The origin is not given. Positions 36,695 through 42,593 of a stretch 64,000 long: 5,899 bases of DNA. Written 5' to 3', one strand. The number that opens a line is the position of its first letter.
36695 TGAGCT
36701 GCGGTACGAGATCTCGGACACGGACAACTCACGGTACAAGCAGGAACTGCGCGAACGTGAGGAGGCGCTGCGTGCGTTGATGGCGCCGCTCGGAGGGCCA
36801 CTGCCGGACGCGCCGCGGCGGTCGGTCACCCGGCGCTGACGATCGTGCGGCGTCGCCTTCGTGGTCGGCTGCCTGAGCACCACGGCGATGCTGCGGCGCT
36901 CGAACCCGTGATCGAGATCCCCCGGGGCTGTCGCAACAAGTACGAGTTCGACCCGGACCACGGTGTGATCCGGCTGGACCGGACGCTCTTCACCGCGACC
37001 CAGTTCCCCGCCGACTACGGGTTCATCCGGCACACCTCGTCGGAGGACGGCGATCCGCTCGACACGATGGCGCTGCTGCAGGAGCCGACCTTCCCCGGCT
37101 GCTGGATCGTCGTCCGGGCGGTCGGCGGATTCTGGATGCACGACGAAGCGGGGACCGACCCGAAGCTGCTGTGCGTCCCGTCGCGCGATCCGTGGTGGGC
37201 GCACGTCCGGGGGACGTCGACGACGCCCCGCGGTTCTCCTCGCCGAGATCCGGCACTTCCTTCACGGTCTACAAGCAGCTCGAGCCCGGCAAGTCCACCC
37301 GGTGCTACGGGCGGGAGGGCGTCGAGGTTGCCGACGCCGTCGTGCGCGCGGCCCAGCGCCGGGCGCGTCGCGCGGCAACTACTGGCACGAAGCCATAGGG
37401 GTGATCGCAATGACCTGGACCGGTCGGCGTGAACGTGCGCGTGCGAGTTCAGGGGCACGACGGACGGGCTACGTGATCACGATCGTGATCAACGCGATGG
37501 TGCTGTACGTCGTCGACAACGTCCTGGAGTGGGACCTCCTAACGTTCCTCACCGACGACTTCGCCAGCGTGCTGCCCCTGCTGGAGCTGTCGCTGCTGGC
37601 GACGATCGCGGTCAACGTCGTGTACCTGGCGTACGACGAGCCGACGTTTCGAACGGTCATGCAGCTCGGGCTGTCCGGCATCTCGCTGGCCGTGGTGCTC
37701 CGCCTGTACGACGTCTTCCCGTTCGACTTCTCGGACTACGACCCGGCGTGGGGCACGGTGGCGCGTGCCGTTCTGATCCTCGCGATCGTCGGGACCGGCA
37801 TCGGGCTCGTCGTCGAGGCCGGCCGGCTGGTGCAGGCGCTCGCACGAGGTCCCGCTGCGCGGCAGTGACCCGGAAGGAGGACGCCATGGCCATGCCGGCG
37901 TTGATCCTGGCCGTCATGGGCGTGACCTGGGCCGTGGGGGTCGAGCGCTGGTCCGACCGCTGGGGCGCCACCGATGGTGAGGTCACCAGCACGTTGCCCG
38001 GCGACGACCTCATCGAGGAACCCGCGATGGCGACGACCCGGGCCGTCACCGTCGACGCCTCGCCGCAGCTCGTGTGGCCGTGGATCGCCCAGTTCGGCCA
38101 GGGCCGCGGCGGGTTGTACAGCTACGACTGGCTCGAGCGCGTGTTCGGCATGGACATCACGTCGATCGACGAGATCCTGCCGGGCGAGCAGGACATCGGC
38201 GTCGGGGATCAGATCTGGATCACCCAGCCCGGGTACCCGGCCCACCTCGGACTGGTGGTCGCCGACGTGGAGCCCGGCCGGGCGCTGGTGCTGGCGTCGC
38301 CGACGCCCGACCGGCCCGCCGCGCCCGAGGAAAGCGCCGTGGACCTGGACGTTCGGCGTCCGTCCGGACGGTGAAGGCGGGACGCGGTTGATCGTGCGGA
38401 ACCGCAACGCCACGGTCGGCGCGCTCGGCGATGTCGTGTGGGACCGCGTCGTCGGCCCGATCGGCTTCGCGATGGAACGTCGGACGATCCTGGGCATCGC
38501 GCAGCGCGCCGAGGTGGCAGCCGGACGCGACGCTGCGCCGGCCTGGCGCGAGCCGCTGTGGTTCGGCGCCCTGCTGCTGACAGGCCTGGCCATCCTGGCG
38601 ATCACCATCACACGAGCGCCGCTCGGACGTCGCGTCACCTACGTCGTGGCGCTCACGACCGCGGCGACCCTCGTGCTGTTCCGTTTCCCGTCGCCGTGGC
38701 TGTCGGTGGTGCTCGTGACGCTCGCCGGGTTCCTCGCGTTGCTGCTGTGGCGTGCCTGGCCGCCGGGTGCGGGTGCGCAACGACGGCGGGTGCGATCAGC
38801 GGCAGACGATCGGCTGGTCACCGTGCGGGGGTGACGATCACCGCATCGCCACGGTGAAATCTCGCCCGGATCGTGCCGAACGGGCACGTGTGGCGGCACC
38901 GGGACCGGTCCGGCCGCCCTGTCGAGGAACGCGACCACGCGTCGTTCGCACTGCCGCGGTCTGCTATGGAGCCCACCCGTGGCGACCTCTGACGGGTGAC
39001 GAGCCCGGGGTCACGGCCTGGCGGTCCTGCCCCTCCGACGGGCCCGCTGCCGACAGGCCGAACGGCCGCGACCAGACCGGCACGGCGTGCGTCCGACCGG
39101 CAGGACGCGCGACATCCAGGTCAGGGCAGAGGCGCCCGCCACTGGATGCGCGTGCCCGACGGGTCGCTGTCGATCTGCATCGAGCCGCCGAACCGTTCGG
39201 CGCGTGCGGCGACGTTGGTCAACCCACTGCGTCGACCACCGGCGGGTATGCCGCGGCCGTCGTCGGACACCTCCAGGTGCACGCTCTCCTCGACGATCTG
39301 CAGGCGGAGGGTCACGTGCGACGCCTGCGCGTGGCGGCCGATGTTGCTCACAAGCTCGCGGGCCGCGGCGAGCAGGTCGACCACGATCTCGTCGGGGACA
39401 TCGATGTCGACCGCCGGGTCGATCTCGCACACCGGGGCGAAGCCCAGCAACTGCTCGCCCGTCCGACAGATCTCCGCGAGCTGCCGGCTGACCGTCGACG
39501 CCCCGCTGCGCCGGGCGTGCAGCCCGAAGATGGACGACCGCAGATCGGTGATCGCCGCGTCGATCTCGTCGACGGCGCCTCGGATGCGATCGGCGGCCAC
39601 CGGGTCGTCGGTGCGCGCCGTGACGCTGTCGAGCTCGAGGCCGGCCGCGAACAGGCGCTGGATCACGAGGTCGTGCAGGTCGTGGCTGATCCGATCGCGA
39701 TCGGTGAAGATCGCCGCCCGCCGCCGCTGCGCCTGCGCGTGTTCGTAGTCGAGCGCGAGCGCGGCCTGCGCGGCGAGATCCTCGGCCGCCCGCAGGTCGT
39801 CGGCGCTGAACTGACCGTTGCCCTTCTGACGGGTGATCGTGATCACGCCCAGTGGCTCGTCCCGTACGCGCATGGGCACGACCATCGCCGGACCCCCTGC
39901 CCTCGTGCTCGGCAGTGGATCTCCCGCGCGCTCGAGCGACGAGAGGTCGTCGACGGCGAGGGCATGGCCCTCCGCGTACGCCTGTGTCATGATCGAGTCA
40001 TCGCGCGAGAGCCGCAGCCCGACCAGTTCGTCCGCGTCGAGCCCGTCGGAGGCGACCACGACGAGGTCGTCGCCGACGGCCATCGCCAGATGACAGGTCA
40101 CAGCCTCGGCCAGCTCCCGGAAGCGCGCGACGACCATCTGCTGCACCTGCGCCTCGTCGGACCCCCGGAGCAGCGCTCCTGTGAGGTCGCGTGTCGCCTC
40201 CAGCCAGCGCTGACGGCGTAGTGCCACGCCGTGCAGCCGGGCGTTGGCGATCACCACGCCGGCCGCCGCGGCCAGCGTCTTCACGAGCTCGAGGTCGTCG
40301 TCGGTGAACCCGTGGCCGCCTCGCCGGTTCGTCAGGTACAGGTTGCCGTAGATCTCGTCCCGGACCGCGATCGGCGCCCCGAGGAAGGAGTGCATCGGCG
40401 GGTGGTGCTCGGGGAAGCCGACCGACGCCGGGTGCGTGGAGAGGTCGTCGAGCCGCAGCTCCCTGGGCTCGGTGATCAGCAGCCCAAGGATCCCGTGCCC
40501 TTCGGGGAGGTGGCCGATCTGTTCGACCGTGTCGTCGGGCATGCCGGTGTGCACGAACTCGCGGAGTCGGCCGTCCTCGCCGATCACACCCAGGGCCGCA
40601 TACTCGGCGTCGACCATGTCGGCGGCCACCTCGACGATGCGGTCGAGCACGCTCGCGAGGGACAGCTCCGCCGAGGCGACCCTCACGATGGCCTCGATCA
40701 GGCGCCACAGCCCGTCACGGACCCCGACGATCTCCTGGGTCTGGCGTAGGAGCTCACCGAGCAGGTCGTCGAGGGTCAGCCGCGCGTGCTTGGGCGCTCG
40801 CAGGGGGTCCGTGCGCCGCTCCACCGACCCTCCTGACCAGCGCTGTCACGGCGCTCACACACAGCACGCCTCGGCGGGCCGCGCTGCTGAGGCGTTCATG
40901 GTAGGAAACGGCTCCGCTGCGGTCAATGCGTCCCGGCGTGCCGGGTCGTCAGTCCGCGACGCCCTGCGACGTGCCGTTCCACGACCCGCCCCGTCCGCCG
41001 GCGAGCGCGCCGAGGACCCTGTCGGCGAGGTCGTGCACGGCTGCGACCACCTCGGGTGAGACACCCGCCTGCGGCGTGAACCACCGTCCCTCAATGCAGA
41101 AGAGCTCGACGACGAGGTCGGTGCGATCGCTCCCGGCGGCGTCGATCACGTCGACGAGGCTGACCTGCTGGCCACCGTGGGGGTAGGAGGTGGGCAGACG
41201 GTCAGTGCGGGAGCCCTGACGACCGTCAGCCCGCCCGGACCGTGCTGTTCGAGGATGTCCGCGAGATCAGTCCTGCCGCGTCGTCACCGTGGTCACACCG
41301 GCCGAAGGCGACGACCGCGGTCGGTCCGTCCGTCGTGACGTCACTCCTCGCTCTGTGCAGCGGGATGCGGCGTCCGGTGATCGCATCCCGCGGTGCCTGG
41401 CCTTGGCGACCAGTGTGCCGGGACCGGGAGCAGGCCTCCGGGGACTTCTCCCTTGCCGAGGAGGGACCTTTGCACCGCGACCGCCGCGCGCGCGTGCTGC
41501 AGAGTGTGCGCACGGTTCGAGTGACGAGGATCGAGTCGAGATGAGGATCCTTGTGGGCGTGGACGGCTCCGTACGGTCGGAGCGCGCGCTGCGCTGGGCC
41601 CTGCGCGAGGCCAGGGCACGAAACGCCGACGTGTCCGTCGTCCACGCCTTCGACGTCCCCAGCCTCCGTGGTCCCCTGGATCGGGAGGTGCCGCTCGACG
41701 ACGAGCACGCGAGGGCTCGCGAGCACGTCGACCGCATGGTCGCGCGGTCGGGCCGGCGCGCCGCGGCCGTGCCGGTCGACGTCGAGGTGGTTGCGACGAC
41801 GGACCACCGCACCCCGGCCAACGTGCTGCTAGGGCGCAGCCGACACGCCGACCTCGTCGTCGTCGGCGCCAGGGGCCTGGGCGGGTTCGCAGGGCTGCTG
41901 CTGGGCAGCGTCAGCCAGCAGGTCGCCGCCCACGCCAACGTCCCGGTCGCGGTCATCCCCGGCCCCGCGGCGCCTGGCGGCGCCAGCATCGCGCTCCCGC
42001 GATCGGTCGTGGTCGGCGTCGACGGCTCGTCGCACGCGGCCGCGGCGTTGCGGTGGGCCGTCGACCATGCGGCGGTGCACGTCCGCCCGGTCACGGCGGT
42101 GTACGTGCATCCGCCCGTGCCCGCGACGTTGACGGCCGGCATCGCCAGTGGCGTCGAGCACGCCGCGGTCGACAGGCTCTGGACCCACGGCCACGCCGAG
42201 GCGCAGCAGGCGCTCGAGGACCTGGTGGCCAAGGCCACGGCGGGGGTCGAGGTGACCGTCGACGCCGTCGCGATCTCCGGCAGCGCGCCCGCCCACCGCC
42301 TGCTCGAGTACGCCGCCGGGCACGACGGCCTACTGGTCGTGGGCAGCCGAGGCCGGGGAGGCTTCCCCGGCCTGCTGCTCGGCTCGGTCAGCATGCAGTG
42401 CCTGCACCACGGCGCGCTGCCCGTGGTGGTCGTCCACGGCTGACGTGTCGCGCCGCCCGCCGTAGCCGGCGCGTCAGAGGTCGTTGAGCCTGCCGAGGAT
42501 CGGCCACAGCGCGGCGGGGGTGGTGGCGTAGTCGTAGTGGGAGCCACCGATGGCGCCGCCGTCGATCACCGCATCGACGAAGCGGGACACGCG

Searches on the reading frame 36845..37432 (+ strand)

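Call 90: search_protein_families(library=pfam, proteins=[window:36845-37432:+], max_evalue=0.00001)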
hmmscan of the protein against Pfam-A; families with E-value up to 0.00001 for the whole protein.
window:36845-37432:+ (195 aa): 1 family
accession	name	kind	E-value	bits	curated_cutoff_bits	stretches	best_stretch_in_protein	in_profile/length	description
PF00719.24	Pyrophosphatase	-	5.5e-35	120.9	23.5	1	22-127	2-107/153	Inorganic pyrophosphatase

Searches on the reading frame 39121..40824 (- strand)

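Call 87: search_protein_families(library=pfam, proteins=[window:39121-40824:-], max_evalue=0.00001)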
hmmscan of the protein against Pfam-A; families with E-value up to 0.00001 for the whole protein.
window:39121-40824:- (567 aa): 6 families
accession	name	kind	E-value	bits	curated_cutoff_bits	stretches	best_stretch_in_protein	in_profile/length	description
PF13185.12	GAF_2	-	1.8e-30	106.3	28.6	2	54-192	2-135/136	GAF domain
PF01590.32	GAF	-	2.5e-27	96.4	22.4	2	56-192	2-133/133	GAF domain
PF13492.12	GAF_3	-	8.7e-20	71.9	27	1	236-359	14-128/129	GAF domain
PF02518.31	HATPase_c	-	7.4e-11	42.9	26.4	1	484-566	6-109/111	Histidine kinase-, DNA gyrase B-, and HSP90-like ATPase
PF07730.19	HisKA_3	-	1.2e-09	39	24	1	376-437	2-65/68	Histidine kinase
PF13581.12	HATPase_c_2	-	7.4e-06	26.4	27.4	0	474-528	22-81/127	Histidine kinase-like ATPase domain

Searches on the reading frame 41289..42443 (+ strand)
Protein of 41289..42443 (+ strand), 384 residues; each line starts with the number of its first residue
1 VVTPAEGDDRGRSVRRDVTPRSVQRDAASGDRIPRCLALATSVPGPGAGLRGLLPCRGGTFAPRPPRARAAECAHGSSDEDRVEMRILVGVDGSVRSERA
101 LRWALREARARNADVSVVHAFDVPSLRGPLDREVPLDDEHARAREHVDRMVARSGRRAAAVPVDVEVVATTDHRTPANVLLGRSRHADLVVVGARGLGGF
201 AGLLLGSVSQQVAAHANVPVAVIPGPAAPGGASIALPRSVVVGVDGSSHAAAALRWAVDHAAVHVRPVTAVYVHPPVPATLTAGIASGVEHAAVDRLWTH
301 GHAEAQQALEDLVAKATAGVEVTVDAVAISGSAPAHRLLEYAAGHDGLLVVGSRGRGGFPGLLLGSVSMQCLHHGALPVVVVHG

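Call 87: search_protein_families(library=pfam, proteins=[window:41289-42443:+], max_evalue=0.00001)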
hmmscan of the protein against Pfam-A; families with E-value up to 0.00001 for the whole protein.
window:41289-42443:+ (384 aa): 1 family
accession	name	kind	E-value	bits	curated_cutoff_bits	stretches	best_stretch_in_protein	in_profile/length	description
PF00582.32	Usp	-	1.4e-49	168.7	24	2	86-224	4-141/141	Universal stress protein family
